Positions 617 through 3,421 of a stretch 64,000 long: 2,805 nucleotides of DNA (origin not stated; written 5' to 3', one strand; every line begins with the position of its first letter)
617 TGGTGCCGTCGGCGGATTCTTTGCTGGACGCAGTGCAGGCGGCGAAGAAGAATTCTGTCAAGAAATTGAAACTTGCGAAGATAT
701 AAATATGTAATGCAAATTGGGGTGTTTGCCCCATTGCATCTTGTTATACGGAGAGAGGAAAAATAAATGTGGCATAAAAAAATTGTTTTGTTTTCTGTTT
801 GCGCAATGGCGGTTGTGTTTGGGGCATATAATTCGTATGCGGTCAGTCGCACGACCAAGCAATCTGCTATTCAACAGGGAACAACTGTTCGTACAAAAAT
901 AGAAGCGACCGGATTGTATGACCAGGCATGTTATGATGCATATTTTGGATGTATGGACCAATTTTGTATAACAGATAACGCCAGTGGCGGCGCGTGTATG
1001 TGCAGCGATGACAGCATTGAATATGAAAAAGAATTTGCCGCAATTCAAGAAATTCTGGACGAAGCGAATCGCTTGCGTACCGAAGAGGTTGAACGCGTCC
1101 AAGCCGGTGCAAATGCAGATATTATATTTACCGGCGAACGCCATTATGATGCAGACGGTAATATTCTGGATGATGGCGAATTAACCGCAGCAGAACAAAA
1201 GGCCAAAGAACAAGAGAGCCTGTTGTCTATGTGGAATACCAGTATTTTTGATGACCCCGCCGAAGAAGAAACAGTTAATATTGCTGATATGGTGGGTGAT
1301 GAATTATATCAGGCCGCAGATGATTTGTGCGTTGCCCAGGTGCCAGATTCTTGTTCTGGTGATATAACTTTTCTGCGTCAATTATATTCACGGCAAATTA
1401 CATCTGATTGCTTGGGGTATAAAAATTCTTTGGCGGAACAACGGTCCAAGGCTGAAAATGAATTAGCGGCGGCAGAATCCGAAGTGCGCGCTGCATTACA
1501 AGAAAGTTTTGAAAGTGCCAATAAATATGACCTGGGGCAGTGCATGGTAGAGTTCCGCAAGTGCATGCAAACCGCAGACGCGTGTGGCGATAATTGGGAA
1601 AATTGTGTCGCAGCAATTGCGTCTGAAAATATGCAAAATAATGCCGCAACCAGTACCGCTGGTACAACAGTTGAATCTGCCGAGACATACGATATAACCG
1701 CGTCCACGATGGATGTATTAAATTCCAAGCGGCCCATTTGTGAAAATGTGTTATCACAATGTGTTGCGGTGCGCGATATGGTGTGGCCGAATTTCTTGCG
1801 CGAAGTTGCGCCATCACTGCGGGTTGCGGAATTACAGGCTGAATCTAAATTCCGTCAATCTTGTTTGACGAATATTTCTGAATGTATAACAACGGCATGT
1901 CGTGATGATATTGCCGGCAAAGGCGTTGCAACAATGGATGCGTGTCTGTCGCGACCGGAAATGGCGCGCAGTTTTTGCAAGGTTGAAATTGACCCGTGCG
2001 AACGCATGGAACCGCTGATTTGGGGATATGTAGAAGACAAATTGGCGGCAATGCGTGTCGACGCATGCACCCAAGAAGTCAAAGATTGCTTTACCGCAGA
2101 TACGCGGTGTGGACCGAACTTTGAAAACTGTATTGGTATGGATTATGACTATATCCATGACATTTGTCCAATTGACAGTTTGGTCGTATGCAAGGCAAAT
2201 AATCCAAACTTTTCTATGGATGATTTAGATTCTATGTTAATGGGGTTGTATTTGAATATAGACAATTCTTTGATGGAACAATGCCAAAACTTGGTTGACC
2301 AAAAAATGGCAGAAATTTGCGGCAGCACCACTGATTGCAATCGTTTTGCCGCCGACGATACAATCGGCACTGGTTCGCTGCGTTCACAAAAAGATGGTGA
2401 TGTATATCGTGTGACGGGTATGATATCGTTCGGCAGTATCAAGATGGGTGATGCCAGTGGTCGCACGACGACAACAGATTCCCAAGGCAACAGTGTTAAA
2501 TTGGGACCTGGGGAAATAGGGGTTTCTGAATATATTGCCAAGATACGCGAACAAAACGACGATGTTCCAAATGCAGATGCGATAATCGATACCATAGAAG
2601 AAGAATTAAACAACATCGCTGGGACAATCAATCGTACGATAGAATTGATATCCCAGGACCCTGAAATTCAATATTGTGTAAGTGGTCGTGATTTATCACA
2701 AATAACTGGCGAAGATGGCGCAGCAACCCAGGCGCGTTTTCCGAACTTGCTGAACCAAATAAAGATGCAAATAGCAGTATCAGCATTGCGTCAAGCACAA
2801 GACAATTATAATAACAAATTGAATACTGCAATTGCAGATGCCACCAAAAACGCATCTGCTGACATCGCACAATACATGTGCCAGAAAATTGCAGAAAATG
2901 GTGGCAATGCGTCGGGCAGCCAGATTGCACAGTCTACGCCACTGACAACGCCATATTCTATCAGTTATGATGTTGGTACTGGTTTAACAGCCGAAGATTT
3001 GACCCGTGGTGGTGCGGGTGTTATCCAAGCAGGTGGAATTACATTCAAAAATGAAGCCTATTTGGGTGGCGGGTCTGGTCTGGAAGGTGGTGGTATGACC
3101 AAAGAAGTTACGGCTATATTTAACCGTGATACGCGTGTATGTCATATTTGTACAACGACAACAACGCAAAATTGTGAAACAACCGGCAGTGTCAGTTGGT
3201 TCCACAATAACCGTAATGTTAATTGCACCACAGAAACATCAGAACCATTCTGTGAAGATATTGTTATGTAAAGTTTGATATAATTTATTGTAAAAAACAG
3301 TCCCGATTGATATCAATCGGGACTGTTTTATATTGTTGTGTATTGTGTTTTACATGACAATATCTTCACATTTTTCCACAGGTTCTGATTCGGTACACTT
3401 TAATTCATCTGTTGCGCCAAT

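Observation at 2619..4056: Perfect 365-bp inverted repeat sets up an inversion-driven C-terminal cassette switch in a secreted Cys-rich protein gene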

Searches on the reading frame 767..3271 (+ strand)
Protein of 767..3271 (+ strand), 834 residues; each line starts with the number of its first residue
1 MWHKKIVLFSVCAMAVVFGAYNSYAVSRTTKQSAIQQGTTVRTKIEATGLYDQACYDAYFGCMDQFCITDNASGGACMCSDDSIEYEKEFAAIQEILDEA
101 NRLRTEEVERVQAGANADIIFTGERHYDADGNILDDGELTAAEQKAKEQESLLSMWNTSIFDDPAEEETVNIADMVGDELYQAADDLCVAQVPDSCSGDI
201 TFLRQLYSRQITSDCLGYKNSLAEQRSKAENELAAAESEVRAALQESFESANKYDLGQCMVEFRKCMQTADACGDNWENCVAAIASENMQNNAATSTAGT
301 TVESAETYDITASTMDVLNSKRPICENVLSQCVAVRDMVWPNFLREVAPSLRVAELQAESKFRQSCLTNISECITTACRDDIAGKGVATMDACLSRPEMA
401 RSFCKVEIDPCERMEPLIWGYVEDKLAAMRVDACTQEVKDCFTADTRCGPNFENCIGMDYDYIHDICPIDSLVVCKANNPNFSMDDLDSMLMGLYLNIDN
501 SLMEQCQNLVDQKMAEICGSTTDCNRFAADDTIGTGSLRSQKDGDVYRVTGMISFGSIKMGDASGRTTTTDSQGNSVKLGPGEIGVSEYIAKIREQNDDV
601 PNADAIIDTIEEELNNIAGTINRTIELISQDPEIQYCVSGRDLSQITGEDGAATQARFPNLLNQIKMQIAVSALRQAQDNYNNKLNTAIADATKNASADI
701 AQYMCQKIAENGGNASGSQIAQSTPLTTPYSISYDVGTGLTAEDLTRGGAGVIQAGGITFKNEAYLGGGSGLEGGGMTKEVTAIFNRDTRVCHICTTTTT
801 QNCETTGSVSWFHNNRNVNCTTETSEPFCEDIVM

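Call 5: search_protein_families(library=pfam, proteins=[window:767-3271:+], max_evalue=0.1)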
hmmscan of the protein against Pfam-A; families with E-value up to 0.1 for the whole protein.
window:767-3271:+ (834 aa): 0 families

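Call 7: find_homologous_proteins(query=window:767-3271:+)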
Query window:767-3271:+ (834 aa): 1451 proteins with E <= 0.001 among 8000 candidates; the best 120 are listed.
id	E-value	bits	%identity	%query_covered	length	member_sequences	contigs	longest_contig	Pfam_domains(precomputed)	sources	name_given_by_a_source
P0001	0.0e+0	1883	100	100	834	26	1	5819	-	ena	-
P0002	0.0e+0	1624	85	100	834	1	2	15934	-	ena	-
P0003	0.0e+0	1624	86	100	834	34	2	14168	-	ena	-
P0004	0.0e+0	1621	85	100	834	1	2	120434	-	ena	-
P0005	0.0e+0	1609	85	100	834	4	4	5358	-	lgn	-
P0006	0.0e+0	1496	79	99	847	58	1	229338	-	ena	-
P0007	0.0e+0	1496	79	100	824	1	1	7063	-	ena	-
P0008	0.0e+0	1495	79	100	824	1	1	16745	-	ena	-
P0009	0.0e+0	1495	79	100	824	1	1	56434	-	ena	-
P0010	0.0e+0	1494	79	100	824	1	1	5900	-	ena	-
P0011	0.0e+0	1494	78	100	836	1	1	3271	-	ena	-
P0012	0.0e+0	1493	81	97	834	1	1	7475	-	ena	-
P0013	0.0e+0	1492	79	100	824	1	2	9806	-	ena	-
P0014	0.0e+0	1491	81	97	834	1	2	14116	-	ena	-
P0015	0.0e+0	1491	81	97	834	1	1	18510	-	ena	-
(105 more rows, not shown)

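Call 16: find_related_loci(query=A1, collection=genome_contigs, flank=5000)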
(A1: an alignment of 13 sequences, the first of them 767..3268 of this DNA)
Query A1 (834 aa) in genome_contigs; peptide patterns used: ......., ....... (x = any residue, [..] = any of these).
175 stretches matched a pattern; 132 encode a relative of the query (tblastn E <= 1e-3); the best 80 are kept; 80 distinct loci.
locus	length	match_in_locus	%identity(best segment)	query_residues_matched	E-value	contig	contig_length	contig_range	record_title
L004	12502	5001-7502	86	1-834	0e+0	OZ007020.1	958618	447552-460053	MAG: uncultured Alphaproteobacteria bacterium isolate 6730_HET_VAC_contig_11916_metaflye_circ MAG genome assembly, chrom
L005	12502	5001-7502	78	5-834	0e+0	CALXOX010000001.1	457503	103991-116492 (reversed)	MAG: uncultured Alphaproteobacteria bacterium isolate BRZ_MD__bin1 genome assembly, contig: BRZ_MD__NODE_4_length_457503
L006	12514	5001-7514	77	1-834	0e+0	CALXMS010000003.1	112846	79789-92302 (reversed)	MAG: uncultured Alphaproteobacteria bacterium isolate BRZ_MB__bin43 genome assembly, contig: BRZ_MB__NODE_300_length_112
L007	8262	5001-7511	78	1-834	0e+0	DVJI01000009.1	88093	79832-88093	MAG TPA_asm: Candidatus Enterousia intestinigallinarum isolate ChiGjej3B3-5194 ChiGjej3B3M5__C533893_L88093_SRR6323341,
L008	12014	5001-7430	81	26-834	0e+0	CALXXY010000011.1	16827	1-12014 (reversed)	MAG: uncultured Alphaproteobacteria bacterium isolate BRZ_PP__bin55 genome assembly, contig: BRZ_PP__NODE_3231_length_16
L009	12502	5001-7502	77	1-834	0e+0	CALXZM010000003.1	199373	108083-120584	MAG: uncultured Alphaproteobacteria bacterium isolate BRZ_LB__bin18 genome assembly, contig: BRZ_LB__NODE_51_length_1993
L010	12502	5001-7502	75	5-834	0e+0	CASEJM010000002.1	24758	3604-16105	uncultured proteobacterium isolate Batch3_idba_bin.193 genome assembly, contig: Batch3_idba_bin.193.fa_k87_492516, whole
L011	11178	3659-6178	75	1-834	0e+0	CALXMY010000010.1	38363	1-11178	MAG: uncultured Alphaproteobacteria bacterium isolate BRZ_RP__bin67 genome assembly, contig: BRZ_RP__NODE_1417_length_38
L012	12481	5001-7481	79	8-834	0e+0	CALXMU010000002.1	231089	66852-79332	MAG: uncultured Alphaproteobacteria bacterium isolate BRZ_MD__bin57 genome assembly, contig: BRZ_MD__NODE_45_length_2310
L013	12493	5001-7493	77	5-834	0e+0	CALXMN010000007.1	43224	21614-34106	MAG: uncultured Alphaproteobacteria bacterium isolate BRZ_KQ__bin82 genome assembly, contig: BRZ_KQ__NODE_1687_length_43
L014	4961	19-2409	81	27-834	0e+0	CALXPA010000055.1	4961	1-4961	MAG: uncultured Alphaproteobacteria bacterium isolate BRZ_SB__bin57 genome assembly, contig: BRZ_SB__NODE_30674_length_4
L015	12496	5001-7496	77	5-834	0e+0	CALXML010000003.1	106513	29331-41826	MAG: uncultured Alphaproteobacteria bacterium isolate BRZ_KL__bin36 genome assembly, contig: BRZ_KL__NODE_141_length_106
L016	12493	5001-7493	77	5-834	0e+0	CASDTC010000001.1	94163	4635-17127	uncultured proteobacterium isolate T11_L1_319319_idba_bin.126 genome assembly, contig: T11_L1_319319_idba_bin.126.fa_sca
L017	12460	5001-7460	76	13-834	0e+0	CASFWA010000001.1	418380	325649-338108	uncultured proteobacterium isolate A86_L4_360360_idba_bin.28 genome assembly, contig: A86_L4_360360_idba_bin.28.fa_scaff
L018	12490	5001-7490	76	1-834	0e+0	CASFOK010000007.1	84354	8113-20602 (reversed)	uncultured proteobacterium isolate SI.B28.metabat-bins.76 genome assembly, contig: SI.B28.metabat-bins.76.fa_k141_82633,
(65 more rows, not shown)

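Call 20: list_cluster_members(proteins=[P0001, window:767-3268:+, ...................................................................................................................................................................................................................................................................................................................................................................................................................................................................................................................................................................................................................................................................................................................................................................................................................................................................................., window:3353-4030:-])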
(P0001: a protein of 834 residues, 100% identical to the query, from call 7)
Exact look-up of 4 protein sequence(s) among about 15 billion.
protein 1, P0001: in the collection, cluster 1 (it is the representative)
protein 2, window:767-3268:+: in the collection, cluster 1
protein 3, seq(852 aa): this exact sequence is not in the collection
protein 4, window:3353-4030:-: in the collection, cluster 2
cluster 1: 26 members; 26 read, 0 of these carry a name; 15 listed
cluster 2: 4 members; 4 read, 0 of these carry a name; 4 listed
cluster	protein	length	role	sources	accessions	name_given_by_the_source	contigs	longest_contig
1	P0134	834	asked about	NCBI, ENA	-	-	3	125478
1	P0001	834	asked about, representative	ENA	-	-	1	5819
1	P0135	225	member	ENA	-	-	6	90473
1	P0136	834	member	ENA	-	-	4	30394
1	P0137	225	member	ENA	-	-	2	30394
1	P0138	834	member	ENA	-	-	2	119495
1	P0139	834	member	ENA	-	-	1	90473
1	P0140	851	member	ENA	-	-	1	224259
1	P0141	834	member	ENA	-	-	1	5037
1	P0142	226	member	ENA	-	-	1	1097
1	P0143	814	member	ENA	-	-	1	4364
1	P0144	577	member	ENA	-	-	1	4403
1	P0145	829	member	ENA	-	-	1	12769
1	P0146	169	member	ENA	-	-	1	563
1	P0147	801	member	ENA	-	-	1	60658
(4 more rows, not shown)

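Call 22: find_encoding_contigs(protein=P0140, flank=6000, max_places=4)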
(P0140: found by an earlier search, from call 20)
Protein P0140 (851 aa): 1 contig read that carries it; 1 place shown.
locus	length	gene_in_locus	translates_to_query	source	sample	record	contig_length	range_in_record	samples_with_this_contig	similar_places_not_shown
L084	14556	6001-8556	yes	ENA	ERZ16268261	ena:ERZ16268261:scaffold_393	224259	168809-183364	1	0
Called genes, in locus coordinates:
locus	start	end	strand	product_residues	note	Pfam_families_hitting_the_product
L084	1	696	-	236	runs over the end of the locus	-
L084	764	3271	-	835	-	-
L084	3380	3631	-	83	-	PF01176:eIF-1a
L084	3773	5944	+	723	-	-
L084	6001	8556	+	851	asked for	-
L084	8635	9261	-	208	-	-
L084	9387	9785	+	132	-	PF04076:BOF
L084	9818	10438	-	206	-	PF01281:Ribosomal_L9_N, PF03948:Ribosomal_L9_C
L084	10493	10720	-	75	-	PF01084:Ribosomal_S18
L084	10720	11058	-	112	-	PF01250:Ribosomal_S6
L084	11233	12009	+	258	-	-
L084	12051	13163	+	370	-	PF00691:OmpA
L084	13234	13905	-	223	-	PF07699:Ephrin_rec_like (faint), PF23091:TNFR_ELAPOR1_6th (faint)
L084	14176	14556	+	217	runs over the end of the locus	PF11967:RecO_N, PF02565:RecO_C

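Call 23: find_encoding_contigs(protein=P0145, flank=6000, max_places=4)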
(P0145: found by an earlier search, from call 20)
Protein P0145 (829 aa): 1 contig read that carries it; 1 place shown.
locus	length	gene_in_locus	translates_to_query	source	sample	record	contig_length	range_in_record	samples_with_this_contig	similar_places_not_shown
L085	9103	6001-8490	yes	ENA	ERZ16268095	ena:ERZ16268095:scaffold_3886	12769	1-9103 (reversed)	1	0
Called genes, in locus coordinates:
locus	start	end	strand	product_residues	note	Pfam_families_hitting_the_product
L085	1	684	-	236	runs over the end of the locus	-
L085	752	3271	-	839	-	-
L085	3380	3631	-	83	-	PF01176:eIF-1a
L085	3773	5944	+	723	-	-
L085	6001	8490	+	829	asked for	-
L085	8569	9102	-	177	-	?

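Call 24: find_encoding_contigs(protein=P0135, flank=6000, max_places=8)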
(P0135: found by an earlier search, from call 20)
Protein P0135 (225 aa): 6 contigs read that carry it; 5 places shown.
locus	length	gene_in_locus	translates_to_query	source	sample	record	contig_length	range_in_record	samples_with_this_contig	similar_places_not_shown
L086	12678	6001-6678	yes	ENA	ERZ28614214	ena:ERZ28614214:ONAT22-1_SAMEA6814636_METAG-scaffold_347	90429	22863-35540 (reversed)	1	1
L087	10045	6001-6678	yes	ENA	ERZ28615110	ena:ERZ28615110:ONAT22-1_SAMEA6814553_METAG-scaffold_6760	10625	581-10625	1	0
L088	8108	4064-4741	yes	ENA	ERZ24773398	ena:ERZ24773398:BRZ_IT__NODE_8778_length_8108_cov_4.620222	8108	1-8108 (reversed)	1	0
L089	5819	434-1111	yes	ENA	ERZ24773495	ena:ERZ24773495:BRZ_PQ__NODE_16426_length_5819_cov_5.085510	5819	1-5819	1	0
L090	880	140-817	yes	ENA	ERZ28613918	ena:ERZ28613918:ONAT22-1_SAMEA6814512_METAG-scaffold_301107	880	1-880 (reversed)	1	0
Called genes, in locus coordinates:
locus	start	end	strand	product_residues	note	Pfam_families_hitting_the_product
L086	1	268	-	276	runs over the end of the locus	PF13098:Thioredoxin_2, PF13462:Thioredoxin_4, PF01323:DSBA, PF13743:Thioredoxin_5 (weak)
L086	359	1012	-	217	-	PF11967:RecO_N, PF02565:RecO_C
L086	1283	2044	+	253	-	PF07699:Ephrin_rec_like (faint), PF23091:TNFR_ELAPOR1_6th (faint)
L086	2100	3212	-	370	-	PF00691:OmpA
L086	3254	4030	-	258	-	-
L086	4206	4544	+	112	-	PF01250:Ribosomal_S6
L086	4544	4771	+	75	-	PF01084:Ribosomal_S18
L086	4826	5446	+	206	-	PF01281:Ribosomal_L9_N, PF03948:Ribosomal_L9_C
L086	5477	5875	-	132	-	PF04076:BOF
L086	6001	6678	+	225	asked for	-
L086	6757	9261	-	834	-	-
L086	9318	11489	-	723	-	-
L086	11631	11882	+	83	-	PF01176:eIF-1a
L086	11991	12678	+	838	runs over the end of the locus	-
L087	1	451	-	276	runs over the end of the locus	PF13098:Thioredoxin_2 (faint), PF13462:Thioredoxin_4, PF01323:DSBA (weak), PF13743:Thioredoxin_5 (weak), PF01323:DSBA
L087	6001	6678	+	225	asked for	-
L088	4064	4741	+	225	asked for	-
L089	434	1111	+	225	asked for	-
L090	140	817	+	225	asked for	-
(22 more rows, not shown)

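Call 35: search_protein_families(library=ncbifam, proteins=[window:767-3271:+], max_evalue=0.01)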
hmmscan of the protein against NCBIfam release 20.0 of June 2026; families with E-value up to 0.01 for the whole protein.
window:767-3271:+ (834 aa): 0 families

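Call 54: list_cluster_members(proteins=[L084:8638-9261:-, P0140])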
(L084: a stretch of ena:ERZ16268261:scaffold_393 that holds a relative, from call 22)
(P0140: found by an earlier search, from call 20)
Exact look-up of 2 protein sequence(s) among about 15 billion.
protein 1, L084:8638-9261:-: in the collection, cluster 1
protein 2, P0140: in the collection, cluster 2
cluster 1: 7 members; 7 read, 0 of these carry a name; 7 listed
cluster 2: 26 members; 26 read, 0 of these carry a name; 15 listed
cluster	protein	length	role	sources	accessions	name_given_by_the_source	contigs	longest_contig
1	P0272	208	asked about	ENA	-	-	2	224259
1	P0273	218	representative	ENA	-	-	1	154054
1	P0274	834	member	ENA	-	-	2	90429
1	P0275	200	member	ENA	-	-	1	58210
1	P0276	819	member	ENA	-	-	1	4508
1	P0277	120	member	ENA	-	-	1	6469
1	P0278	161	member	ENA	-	-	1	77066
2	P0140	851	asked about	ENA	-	-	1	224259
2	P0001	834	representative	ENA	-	-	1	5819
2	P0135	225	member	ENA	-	-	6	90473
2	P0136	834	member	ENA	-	-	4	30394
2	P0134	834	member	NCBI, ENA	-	-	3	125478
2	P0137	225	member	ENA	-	-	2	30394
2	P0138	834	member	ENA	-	-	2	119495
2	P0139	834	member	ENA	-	-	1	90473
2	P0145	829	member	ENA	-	-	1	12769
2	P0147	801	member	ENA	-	-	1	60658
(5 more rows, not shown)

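Call 57: find_encoding_contigs(protein=P0273, flank=5000, max_places=3)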
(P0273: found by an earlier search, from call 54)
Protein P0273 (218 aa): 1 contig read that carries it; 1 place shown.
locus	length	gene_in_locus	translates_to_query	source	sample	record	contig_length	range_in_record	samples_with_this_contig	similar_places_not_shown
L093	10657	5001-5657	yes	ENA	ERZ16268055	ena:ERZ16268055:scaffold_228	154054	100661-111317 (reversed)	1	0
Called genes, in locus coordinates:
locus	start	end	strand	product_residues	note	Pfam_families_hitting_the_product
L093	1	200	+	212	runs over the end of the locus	PF07699:Ephrin_rec_like (faint), PF23091:TNFR_ELAPOR1_6th (faint)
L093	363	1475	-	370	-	PF00691:OmpA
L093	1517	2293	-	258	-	-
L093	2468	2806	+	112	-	PF01250:Ribosomal_S6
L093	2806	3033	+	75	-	PF01084:Ribosomal_S18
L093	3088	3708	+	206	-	PF01281:Ribosomal_L9_N, PF03948:Ribosomal_L9_C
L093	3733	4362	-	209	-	PF07699:Ephrin_rec_like (weak)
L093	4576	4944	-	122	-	PF04076:BOF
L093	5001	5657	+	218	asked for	-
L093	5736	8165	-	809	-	-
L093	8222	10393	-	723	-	-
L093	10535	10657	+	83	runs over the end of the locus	PF01176:eIF-1a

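Call 58: find_encoding_contigs(protein=P0275, flank=5000, max_places=3)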
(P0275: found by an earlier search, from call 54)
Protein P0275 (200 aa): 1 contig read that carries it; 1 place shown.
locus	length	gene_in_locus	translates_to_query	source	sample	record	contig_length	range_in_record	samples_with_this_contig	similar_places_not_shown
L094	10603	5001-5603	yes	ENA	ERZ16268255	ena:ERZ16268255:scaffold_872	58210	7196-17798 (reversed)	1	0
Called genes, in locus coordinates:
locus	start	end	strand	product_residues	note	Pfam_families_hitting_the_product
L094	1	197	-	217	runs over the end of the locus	PF11967:RecO_N, PF02565:RecO_C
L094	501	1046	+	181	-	PF23091:TNFR_ELAPOR1_6th (faint), PF07699:Ephrin_rec_like (faint)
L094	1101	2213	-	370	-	PF00691:OmpA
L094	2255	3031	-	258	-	-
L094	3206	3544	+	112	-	PF01250:Ribosomal_S6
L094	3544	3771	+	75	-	PF01084:Ribosomal_S18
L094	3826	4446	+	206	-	PF01281:Ribosomal_L9_N, PF03948:Ribosomal_L9_C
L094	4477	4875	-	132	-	PF04076:BOF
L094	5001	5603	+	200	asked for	-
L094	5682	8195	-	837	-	-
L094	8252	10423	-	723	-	-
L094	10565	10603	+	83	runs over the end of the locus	PF01176:eIF-1a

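Call 59: find_encoding_contigs(protein=P0278, flank=5000, max_places=3)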
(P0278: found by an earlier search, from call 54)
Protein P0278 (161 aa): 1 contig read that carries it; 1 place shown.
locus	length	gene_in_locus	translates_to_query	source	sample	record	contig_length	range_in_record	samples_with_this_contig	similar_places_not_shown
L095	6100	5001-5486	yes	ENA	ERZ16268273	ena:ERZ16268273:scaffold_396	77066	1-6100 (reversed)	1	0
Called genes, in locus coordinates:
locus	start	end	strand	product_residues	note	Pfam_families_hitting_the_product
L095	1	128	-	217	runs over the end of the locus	PF11967:RecO_N, PF02565:RecO_C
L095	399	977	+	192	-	-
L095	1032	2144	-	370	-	PF00691:OmpA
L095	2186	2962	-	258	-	-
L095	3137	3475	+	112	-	PF01250:Ribosomal_S6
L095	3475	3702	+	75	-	PF01084:Ribosomal_S18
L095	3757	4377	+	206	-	PF01281:Ribosomal_L9_N, PF03948:Ribosomal_L9_C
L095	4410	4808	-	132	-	PF04076:BOF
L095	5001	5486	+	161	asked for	-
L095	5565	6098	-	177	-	?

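Call 63: search_solved_structures(query=window:767-3268:+, max_evalue=1)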
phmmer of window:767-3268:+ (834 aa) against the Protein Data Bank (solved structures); distinct sequences matched with E-value up to 1: 0.
